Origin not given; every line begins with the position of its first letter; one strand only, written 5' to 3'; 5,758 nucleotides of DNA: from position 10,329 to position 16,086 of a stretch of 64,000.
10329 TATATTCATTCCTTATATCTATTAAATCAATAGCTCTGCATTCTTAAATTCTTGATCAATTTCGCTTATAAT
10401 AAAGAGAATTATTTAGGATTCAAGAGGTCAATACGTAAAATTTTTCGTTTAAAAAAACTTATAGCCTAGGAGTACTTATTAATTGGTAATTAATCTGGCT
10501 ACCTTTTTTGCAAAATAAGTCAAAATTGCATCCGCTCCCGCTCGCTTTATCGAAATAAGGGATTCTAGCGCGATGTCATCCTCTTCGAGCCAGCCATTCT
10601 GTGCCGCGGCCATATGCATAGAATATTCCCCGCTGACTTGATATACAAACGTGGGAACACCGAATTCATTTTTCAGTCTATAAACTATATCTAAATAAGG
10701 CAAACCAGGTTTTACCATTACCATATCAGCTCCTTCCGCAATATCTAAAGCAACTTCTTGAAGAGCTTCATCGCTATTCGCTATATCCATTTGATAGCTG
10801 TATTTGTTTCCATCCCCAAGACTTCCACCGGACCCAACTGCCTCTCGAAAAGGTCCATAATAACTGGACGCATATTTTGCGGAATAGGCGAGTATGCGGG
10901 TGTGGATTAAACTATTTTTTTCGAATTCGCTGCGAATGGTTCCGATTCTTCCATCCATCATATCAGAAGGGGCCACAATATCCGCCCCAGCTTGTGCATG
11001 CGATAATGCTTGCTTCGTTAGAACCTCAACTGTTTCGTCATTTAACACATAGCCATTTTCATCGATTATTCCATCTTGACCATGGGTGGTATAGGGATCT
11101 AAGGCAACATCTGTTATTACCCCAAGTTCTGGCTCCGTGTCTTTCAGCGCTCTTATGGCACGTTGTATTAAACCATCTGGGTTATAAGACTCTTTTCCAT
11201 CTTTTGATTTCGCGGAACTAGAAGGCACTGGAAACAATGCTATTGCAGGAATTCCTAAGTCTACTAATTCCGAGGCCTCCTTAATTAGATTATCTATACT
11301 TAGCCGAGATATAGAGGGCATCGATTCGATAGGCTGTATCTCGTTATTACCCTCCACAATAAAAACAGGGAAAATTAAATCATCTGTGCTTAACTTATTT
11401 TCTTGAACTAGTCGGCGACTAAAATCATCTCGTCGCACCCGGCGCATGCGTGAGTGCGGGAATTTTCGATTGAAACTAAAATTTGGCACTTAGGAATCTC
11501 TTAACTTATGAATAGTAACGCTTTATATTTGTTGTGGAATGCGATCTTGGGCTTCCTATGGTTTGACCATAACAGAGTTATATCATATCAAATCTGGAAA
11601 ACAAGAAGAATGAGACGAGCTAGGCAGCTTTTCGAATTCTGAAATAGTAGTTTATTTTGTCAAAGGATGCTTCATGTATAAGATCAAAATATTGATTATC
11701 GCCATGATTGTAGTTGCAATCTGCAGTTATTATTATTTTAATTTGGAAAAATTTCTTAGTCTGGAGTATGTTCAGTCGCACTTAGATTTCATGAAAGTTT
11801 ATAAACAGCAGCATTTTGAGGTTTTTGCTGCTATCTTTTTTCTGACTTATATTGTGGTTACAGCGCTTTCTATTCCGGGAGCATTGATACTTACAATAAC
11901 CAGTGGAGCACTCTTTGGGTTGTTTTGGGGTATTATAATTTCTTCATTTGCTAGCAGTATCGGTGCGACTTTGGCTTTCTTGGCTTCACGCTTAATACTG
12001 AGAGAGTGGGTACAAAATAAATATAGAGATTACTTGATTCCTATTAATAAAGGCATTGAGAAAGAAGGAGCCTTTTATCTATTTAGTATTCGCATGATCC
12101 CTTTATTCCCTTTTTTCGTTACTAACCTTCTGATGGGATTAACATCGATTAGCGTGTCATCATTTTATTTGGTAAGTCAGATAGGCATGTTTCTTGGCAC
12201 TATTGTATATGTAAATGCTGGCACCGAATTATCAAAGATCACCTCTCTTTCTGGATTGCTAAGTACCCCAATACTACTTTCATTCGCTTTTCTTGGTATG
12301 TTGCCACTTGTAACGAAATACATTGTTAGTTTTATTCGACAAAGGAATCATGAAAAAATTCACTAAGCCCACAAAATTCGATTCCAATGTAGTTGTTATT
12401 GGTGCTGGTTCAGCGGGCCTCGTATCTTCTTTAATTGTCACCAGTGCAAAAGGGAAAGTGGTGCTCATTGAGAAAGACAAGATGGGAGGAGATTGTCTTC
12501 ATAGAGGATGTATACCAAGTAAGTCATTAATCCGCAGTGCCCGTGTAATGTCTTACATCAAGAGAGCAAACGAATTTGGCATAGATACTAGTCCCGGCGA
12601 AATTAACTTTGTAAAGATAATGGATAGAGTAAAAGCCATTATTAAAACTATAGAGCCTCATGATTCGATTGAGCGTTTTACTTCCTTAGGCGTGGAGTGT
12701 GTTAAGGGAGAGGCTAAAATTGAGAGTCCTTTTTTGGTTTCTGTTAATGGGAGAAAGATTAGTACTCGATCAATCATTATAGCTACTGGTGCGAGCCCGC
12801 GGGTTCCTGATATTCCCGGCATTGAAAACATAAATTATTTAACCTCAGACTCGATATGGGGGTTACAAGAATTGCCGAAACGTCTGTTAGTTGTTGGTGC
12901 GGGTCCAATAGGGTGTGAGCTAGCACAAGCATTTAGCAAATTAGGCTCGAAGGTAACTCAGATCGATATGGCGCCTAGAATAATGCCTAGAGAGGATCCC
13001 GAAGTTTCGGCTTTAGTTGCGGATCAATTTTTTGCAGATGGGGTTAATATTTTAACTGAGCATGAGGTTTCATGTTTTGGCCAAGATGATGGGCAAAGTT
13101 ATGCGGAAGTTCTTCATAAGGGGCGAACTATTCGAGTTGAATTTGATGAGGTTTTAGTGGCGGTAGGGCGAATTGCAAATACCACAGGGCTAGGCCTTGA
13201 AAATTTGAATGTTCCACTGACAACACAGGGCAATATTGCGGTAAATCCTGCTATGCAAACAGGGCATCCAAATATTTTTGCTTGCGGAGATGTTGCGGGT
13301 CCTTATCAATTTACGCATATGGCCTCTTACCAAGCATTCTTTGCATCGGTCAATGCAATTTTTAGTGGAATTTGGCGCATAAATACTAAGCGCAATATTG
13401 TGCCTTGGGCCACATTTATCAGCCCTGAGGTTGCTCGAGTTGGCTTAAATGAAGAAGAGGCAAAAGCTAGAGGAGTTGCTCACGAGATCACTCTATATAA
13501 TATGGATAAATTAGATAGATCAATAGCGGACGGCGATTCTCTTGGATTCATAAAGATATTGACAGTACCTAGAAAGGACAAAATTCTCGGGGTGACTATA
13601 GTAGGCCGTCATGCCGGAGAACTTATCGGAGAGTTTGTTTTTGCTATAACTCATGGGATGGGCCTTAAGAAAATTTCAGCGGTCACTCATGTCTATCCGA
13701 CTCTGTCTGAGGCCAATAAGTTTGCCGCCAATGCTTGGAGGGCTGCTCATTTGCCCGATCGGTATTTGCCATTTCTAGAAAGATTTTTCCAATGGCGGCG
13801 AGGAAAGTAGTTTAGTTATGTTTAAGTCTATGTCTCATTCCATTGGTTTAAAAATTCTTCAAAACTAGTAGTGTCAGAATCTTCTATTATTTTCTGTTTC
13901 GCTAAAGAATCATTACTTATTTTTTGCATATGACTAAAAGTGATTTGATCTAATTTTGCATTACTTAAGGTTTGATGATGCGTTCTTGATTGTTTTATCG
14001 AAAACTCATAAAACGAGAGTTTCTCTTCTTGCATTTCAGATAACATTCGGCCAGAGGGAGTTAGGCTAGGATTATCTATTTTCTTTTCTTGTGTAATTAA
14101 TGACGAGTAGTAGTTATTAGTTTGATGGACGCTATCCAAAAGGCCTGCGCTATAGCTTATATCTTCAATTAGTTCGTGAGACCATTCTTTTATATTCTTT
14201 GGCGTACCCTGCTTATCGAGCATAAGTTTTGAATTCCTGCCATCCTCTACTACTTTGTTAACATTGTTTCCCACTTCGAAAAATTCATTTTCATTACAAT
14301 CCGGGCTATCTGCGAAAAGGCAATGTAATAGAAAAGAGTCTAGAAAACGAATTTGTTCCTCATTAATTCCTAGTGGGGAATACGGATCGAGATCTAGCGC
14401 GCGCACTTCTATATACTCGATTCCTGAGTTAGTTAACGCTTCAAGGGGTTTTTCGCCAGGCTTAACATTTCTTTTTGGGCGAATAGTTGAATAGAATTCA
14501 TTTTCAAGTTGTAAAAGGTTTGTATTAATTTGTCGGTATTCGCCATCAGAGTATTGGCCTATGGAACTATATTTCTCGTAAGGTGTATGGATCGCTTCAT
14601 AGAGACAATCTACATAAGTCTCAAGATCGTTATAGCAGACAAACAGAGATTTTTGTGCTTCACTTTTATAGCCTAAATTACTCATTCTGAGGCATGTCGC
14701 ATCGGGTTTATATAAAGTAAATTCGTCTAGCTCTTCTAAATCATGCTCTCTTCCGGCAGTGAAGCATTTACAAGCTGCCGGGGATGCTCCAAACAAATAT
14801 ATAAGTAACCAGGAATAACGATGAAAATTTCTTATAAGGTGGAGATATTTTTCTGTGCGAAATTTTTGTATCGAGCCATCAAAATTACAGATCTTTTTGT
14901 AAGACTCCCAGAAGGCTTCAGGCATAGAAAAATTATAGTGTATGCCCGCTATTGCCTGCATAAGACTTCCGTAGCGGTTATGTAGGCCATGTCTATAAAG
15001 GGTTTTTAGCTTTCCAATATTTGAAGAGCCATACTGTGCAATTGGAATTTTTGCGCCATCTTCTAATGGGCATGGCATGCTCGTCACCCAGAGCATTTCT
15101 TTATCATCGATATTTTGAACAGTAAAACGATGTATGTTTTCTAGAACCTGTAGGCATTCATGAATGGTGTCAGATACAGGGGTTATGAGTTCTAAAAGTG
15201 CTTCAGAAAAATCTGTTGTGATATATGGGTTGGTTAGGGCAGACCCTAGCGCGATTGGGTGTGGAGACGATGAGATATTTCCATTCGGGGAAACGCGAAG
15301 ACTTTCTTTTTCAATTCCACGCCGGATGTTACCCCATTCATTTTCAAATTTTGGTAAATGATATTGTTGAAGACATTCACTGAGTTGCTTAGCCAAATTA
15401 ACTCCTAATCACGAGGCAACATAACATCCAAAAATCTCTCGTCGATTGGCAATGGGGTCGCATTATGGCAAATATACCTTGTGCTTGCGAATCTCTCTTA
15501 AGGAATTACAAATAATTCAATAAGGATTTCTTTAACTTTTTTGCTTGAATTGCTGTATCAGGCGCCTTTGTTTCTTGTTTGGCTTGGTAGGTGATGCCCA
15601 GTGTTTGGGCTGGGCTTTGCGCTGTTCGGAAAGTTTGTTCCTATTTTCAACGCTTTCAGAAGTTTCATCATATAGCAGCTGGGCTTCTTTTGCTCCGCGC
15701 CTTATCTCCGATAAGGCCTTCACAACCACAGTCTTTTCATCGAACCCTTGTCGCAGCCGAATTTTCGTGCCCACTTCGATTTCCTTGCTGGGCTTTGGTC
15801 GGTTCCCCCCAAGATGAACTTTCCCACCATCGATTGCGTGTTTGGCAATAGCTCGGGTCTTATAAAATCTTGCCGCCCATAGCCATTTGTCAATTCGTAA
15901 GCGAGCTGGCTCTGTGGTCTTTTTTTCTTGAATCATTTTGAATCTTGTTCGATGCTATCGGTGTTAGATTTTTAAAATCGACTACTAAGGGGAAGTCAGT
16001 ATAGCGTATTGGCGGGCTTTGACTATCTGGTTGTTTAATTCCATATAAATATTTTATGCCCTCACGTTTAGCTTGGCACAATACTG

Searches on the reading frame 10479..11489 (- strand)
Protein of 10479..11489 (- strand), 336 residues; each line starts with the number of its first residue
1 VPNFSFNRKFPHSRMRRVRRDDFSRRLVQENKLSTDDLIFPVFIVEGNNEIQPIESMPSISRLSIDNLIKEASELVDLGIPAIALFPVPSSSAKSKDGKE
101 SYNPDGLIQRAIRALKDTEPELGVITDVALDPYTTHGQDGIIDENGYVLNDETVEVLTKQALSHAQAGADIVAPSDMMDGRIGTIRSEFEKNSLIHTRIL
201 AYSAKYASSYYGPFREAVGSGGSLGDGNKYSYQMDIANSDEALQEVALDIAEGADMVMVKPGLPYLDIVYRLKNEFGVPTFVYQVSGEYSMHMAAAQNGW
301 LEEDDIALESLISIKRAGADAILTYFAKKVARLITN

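Call 58: search_protein_families(library=pfam, proteins=[window:10479-11489:-], max_evalue=0.00001)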
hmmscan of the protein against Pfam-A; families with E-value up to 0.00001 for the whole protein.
window:10479-11489:- (336 aa): 1 family
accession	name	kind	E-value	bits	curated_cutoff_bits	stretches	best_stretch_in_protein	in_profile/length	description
PF00490.27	ALAD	-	8.3e-139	462.6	24.6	1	13-332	2-316/317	Delta-aminolevulinic acid dehydratase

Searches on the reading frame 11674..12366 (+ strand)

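Call 59: search_protein_families(library=pfam, proteins=[window:11674-12366:+], max_evalue=0.00001)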
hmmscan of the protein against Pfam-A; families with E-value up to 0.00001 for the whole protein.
window:11674-12366:+ (230 aa): 1 family
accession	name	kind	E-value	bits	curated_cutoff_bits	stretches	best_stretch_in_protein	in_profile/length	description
PF09335.16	VTT_dom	-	4.5e-22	79.2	33.9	1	71-184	4-122/123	VTT domain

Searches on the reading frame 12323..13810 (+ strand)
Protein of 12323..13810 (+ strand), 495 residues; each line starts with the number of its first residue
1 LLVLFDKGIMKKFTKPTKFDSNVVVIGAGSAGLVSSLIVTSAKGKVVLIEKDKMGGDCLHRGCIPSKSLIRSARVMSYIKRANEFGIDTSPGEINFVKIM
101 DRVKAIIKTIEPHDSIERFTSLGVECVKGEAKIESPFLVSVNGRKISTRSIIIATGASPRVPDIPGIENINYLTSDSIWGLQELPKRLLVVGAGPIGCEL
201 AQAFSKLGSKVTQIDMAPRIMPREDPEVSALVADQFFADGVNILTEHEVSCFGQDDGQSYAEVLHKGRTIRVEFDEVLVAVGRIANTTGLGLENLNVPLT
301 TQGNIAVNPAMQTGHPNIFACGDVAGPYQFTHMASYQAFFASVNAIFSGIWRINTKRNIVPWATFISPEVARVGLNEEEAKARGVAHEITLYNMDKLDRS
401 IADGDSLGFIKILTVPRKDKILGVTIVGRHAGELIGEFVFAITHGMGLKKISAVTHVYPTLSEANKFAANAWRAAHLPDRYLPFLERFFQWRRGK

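Call 59: search_protein_families(library=pfam, proteins=[window:12323-13810:+], max_evalue=0.00001)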
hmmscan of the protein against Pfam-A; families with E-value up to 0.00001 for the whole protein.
window:12323-13810:+ (495 aa): 7 families
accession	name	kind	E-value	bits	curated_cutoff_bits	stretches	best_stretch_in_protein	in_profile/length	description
PF07992.20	Pyr_redox_2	-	6.3e-66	223.2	26.1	1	22-338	2-291/291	Pyridine nucleotide-disulphide oxidoreductase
PF02852.28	Pyr_redox_dim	-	3.3e-27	95.3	25.3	1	360-466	1-107/110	Pyridine nucleotide-disulphide oxidoreductase, dimerisation domain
PF00070.33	Pyr_redox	-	3.7e-21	75.9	22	1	187-258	1-72/82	Pyridine nucleotide-disulphide oxidoreductase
PF13738.12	Pyr_redox_3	-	1.1e-13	51.5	30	1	24-322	1-305/305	Pyridine nucleotide-disulphide oxidoreductase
PF03486.20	HI0933_like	-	3.1e-08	33.8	50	0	22-56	2-36/244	HI0933-like protein Rossmann domain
PF01134.28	GIDA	-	2.2e-07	30.7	22.1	0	22-157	1-150/391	Glucose inhibited division protein A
PF01266.30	DAO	-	1.2e-06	28.7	27.9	0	23-55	2-35/353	FAD dependent oxidoreductase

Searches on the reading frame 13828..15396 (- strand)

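Call 59: search_protein_families(library=pfam, proteins=[window:13828-15396:-], max_evalue=0.00001)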
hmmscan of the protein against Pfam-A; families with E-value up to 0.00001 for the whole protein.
window:13828-15396:- (522 aa): 1 family
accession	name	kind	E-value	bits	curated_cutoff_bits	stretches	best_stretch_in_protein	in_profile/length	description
PF04262.19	Glu_cys_ligase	-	3e-160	533.3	27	1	19-382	11-372/372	Glutamate-cysteine ligase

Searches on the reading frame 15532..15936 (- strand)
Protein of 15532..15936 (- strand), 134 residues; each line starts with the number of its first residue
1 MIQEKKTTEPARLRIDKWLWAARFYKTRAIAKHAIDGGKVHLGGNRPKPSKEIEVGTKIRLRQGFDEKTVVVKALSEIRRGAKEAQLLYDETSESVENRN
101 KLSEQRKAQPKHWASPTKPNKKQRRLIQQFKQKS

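Call 59: search_protein_families(library=pfam, proteins=[window:15532-15936:-], max_evalue=0.00001)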
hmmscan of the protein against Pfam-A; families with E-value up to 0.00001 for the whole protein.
window:15532-15936:- (134 aa): 1 family
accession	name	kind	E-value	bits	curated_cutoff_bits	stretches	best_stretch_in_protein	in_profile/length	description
PF01479.30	S4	-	9e-09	35.4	22.8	1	13-57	1-46/48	S4 domain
